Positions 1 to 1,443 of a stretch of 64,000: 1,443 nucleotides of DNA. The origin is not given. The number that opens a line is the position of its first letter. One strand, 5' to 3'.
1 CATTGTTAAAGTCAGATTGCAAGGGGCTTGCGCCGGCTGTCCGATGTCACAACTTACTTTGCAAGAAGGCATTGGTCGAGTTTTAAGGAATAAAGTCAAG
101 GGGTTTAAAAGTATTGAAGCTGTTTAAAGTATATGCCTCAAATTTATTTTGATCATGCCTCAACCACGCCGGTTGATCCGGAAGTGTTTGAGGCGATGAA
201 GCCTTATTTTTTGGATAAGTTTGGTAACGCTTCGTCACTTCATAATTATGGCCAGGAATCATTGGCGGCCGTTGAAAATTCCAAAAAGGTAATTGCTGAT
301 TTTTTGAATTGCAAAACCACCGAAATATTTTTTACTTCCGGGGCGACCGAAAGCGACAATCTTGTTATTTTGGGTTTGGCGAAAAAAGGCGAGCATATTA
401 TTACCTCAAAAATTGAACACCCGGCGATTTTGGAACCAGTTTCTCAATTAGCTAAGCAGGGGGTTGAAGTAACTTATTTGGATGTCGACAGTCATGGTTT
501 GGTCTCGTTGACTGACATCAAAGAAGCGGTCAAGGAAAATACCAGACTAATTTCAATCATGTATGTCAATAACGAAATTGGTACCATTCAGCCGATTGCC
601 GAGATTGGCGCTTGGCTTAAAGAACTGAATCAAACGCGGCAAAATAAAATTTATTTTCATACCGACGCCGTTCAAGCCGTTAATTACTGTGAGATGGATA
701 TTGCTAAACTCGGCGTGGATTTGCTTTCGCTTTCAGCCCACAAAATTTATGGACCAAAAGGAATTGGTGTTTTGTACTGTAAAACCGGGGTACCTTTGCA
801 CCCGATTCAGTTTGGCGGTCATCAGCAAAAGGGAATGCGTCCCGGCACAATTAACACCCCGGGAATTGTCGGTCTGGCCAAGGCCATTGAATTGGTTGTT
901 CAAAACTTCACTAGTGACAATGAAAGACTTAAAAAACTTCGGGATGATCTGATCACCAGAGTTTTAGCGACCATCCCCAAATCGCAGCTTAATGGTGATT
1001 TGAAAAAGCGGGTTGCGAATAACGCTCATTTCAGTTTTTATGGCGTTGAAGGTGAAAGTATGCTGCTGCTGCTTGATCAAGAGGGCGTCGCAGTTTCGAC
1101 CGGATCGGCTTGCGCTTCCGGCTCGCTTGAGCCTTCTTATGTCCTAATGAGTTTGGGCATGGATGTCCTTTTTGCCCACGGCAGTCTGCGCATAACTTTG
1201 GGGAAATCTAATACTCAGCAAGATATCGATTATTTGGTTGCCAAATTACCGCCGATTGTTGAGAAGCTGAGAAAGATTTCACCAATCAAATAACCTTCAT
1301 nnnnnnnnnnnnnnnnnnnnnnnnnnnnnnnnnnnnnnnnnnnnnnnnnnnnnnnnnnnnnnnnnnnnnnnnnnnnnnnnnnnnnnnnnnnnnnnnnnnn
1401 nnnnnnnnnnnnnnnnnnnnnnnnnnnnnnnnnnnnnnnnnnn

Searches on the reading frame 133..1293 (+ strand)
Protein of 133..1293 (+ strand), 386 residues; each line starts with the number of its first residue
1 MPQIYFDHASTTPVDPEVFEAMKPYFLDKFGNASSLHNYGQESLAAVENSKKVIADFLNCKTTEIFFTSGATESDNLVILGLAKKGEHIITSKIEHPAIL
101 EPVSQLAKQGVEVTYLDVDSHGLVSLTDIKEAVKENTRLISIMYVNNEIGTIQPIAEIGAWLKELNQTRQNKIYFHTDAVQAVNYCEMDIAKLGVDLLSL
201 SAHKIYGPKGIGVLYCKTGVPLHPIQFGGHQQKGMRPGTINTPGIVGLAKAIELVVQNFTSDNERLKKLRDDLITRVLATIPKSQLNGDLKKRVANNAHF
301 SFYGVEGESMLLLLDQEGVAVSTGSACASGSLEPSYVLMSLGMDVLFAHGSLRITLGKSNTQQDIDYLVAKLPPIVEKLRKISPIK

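Call 73: search_protein_families(library=pfam, alignment_id=A4, max_evalue=0.00001)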
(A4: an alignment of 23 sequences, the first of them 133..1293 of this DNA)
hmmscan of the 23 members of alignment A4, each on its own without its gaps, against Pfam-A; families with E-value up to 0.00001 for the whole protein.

A. member 1, window:133-1293:+ (386 aa): 1 family
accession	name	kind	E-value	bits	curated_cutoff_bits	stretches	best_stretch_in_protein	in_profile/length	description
PF00266.25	Aminotran_5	-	1e-86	291.7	21.5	1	4-368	1-371/371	Aminotransferase class-V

B. families by the number of members that match (of 23 scanned): 51 families (the first 25 are shown)
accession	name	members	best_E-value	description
PF00535.33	Glycos_transf_2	2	2.1e-26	Glycosyl transferase family 2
PF00293.34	NUDIX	2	1.9e-16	NUDIX domain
PF00266.25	Aminotran_5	1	1e-86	Aminotransferase class-V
PF00145.23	DNA_methylase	1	4.4e-78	C-5 cytosine-specific DNA methylase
PF02397.22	Bac_transf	1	2.4e-66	Bacterial sugar transferase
PF03054.22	tRNA_Me_trans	1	1.9e-64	tRNA methyl transferase HUP domain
PF12002.13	MgsA_C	1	4.8e-59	MgsA AAA+ ATPase C terminal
PF00437.27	T2SSE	1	2.1e-49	Type II/IV secretion system protein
PF00534.26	Glycos_transf_1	1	2.7e-40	Glycosyl transferases group 1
PF01370.27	Epimerase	1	3.4e-37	NAD dependent epimerase/dehydratase family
PF16363.11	GDP_Man_Dehyd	1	1.9e-36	GDP-mannose 4,6 dehydratase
PF13692.12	Glyco_trans_1_4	1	7.7e-36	Glycosyl transferases group 1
PF16193.11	AAA_assoc_2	1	5.4e-29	AAA C-terminal domain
PF13439.12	Glyco_transf_4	1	1.7e-26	Glycosyltransferase Family 4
PF20259.3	tRNA_Me_trans_M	1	1.9e-20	tRNA methyl transferase PRC-barrel domain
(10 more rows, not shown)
